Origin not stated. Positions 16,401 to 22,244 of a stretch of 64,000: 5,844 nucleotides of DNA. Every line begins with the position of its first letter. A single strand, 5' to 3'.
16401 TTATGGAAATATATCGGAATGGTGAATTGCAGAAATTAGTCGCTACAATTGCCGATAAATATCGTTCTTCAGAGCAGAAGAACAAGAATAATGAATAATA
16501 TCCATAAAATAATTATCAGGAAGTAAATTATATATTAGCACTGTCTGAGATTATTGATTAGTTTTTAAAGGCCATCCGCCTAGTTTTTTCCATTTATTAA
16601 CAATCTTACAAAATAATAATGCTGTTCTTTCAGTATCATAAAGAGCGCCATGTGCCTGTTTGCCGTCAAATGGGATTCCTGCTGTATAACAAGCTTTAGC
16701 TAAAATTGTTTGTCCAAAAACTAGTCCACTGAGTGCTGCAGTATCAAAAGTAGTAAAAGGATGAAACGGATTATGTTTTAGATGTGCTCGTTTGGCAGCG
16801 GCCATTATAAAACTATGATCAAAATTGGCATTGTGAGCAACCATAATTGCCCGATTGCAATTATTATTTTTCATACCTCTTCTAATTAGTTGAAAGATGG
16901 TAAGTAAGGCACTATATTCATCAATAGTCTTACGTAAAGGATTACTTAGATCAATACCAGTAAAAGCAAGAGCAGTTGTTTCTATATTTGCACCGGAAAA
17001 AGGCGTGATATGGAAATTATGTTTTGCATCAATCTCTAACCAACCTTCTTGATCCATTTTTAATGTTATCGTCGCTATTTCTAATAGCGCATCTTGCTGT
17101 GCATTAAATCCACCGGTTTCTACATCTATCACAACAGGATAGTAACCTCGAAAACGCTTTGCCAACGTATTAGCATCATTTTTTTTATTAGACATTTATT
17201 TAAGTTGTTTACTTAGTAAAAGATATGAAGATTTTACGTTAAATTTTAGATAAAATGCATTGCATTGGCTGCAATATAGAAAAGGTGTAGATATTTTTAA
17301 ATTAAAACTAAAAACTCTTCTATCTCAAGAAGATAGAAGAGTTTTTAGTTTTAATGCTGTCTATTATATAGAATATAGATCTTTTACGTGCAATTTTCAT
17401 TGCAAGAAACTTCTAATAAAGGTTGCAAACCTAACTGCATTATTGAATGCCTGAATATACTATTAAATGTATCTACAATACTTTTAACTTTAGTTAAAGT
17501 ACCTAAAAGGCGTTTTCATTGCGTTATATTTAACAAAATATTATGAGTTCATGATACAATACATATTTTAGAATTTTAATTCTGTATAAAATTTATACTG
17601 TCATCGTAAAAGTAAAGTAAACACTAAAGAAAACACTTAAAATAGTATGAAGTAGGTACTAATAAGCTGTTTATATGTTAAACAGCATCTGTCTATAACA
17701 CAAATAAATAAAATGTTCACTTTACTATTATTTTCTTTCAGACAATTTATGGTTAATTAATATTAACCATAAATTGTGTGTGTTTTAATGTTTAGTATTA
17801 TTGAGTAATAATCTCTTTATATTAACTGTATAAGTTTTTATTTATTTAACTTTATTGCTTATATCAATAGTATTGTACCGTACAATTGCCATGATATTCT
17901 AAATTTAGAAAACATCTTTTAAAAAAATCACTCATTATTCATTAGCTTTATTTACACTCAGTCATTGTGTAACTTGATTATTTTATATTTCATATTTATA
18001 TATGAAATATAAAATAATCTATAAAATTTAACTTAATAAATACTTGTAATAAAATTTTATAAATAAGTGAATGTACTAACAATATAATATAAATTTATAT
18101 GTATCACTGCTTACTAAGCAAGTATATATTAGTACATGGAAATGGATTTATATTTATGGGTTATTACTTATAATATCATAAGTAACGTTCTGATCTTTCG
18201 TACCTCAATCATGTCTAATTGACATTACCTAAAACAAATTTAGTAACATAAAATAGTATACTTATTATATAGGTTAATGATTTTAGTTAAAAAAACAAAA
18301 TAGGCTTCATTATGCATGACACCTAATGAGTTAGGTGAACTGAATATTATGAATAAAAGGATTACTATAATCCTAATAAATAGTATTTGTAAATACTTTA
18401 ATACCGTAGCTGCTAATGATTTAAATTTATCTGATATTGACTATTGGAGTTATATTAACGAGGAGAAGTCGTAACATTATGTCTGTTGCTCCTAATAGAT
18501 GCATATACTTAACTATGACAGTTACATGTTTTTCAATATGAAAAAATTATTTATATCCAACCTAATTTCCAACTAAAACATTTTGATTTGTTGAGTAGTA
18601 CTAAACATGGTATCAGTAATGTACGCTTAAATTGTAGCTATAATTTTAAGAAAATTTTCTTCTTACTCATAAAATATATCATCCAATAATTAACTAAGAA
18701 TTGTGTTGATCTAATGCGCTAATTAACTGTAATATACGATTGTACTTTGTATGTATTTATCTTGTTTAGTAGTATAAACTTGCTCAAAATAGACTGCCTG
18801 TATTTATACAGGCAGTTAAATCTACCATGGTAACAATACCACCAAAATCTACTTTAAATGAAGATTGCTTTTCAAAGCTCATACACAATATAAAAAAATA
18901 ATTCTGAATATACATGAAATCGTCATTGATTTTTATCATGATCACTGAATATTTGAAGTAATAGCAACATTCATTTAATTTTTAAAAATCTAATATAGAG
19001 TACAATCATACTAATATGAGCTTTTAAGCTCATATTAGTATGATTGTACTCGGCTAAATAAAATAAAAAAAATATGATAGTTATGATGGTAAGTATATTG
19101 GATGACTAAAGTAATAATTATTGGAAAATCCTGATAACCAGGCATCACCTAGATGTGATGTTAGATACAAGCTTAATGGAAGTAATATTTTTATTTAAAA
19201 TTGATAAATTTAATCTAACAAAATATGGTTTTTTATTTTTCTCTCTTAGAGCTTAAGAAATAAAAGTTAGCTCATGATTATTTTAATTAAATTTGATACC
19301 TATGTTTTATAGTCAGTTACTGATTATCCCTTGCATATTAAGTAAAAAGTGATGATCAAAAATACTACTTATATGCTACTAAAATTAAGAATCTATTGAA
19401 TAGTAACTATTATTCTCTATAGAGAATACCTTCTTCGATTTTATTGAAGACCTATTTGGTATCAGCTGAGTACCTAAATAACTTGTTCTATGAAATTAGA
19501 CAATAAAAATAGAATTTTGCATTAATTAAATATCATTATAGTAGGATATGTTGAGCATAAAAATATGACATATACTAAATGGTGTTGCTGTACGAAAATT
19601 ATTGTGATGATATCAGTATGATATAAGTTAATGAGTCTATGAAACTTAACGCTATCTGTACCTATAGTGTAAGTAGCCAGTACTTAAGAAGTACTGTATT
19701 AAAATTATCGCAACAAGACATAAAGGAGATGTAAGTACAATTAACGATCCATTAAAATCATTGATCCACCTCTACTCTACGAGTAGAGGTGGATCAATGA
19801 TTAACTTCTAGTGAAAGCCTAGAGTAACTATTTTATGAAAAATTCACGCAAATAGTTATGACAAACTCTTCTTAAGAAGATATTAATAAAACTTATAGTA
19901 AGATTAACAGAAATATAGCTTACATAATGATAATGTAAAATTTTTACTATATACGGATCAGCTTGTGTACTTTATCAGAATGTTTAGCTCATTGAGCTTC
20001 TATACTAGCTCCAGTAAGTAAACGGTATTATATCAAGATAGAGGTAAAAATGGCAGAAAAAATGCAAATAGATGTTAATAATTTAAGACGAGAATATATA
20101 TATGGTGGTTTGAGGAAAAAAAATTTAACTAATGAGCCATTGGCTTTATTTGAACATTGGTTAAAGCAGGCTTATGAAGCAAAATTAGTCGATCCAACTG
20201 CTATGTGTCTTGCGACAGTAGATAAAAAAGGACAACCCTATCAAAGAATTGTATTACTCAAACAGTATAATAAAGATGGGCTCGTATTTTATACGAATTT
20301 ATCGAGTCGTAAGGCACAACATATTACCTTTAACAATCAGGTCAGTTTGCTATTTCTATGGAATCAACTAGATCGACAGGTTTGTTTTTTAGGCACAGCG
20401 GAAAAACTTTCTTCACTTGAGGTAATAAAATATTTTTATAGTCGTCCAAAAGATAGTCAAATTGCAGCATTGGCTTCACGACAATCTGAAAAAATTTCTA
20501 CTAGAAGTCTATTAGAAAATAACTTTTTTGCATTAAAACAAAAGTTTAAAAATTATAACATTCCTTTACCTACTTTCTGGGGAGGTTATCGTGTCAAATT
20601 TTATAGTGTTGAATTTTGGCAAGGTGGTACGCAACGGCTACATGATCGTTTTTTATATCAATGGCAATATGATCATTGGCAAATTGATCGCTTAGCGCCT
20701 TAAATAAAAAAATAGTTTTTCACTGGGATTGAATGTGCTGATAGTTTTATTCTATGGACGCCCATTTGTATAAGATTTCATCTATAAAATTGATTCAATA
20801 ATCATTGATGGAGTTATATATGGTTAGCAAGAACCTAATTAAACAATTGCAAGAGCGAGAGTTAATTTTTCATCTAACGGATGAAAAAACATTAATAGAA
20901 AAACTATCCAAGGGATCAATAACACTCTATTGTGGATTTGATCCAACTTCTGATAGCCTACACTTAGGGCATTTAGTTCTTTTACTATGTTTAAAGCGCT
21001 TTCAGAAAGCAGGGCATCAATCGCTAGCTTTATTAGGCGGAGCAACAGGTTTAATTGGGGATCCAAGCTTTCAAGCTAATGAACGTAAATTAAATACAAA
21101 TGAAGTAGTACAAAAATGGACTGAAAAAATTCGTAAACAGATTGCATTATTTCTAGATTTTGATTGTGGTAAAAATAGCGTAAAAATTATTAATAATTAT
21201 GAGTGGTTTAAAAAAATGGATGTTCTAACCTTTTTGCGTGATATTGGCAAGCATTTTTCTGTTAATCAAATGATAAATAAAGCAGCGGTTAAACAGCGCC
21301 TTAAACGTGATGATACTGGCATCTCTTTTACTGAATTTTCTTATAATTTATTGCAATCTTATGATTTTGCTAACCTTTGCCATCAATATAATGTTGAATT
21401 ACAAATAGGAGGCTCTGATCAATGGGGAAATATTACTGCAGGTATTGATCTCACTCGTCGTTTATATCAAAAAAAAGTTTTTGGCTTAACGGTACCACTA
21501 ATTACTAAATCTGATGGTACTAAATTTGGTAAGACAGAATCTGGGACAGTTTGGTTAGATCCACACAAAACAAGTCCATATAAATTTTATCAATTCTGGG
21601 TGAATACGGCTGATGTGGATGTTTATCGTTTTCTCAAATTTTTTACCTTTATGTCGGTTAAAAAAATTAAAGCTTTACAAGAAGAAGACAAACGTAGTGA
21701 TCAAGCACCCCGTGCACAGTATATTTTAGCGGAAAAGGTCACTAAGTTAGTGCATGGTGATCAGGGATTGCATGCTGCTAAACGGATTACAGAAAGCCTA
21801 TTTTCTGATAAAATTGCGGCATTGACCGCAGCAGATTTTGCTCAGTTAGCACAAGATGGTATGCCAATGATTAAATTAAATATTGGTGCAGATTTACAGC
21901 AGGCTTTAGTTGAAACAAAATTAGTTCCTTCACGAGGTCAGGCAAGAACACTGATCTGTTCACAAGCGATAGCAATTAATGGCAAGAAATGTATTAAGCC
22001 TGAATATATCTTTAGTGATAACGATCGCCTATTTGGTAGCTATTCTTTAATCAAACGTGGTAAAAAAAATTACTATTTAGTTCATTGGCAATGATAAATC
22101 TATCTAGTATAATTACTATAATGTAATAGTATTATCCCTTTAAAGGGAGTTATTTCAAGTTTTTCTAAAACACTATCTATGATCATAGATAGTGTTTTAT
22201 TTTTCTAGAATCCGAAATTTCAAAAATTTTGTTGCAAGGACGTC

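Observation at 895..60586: Noncoding DNA carries many long, perfect, sequence-unique hairpin palindromes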

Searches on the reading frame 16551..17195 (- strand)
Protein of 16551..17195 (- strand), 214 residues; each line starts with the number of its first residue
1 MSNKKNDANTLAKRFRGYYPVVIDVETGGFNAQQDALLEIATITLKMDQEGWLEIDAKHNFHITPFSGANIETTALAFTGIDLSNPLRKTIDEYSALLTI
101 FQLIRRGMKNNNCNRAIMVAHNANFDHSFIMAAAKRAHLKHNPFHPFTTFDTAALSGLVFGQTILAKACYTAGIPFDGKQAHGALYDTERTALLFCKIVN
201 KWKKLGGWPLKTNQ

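Call 6: search_protein_families(library=ncbifam, proteins=[window:16551-17195:-])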
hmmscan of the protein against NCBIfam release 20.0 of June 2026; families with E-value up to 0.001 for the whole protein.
window:16551-17195:- (214 aa): 18 families
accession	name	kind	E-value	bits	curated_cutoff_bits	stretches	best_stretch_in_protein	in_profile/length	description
TIGR01298.1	RNaseT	equivalog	5.6e-98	326.6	246.2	1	11-209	1-199/200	ribonuclease T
NF001688.0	PRK00448.1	equivalog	1.5e-16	59.2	873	1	21-205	426-591/1445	PolC-type DNA polymerase III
TIGR01405.1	polC_Gram_pos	equivalog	1.2e-15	56.3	1043.45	1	19-205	190-357/1211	DNA polymerase III subunit alpha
NF005836.0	PRK07740.1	equivalog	2.2e-11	43.7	261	1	6-206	47-230/244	hypothetical protein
NF006615.0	PRK09182.1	subfamily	2.6e-09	36.3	207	1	20-134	52-153/307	3'-5' exonuclease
TIGR01406.1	dnaQ_proteo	equivalog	8.6e-09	35.3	222.7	1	21-198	3-168/231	DNA polymerase III subunit epsilon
NF005981.0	PRK08074.1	equivalog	3.6e-08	31.9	789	1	21-205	6-172/931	ATP-dependent DNA helicase DinG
NF004719.0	PRK06063.1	equivalog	6.5e-08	31.9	389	0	117-141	97-121/331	DEDDh family exonuclease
NF004316.1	PRK05711.1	equivalog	1.3e-07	31.6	196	1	21-198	4-169/234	DNA polymerase III subunit epsilon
NF005905.0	PRK07883.1-3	equivalog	1.9e-07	30.1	508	1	21-148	27-137/581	DEDD exonuclease domain-containing protein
NF005907.0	PRK07883.1-5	equivalog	3.1e-07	29.2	454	1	21-159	31-149/584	DEDD exonuclease domain-containing protein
NF005906.0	PRK07883.1-4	equivalog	3.1e-07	29.1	495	1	21-202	9-171/563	DEDD exonuclease domain-containing protein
TIGR00573.1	dnaq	subfamily_domain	5.5e-07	29.3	71.5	1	21-204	10-179/217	exonuclease, DNA polymerase III, epsilon subunit family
TIGR01407.1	dinG_rel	hypoth_equivalog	9.3e-07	27.4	547.7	1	114-205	79-168/889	putative DnaQ family exonuclease/DinG family helicase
NF006316.0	PRK08517.1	equivalog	7.6e-06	25.4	247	1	21-139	73-173/270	3'-5' exonuclease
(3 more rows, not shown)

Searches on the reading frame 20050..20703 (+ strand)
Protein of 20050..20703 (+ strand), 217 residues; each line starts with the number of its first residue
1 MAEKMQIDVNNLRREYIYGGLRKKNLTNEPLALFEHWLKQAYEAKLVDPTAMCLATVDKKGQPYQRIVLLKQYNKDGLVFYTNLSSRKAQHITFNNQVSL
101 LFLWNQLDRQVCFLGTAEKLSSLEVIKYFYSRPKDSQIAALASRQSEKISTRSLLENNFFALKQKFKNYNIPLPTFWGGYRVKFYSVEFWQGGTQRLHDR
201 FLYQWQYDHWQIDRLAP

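Call 6: search_protein_families(library=ncbifam, proteins=[window:20050-20703:+])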
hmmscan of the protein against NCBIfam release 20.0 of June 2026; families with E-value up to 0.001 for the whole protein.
window:20050-20703:+ (217 aa): 4 families
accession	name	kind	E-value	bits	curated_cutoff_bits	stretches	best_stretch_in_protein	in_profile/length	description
NF004231.0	PRK05679.1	subfamily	3.8e-84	281.4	129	1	8-217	4-213/213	pyridoxal 5'-phosphate synthase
TIGR00558.3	pdxH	equivalog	1.8e-75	252.7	180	1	29-217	1-190/190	pyridoxamine 5'-phosphate oxidase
NF038138.1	phena_PhzG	equivalog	9.8e-45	152.8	270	1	28-217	18-206/206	phenazine biosynthesis FMN-dependent oxidase PhzG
TIGR03667.1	Rv3369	hypoth_equivalog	1.6e-05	24.9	125.3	1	40-111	5-75/130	TIGR03667 family PPOX class F420-dependent oxidoreductase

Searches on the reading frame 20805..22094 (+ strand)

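Call 6: search_protein_families(library=ncbifam, proteins=[window:20805-22094:+])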
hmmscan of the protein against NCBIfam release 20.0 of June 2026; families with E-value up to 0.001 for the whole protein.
window:20805-22094:+ (429 aa): 3 families
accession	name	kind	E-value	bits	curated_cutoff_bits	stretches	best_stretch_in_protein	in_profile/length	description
TIGR00234.1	tyrS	equivalog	2.7e-131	438.4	113.8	1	8-428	3-405/406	tyrosine--tRNA ligase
NF006330.0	PRK08560.1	equivalog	1.7e-10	40.5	220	1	28-240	21-215/342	tyrosine--tRNA ligase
NF008927.0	PRK12285.1-4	equivalog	0.00074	18.6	478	0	13-118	47-146/385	tryptophan--tRNA ligase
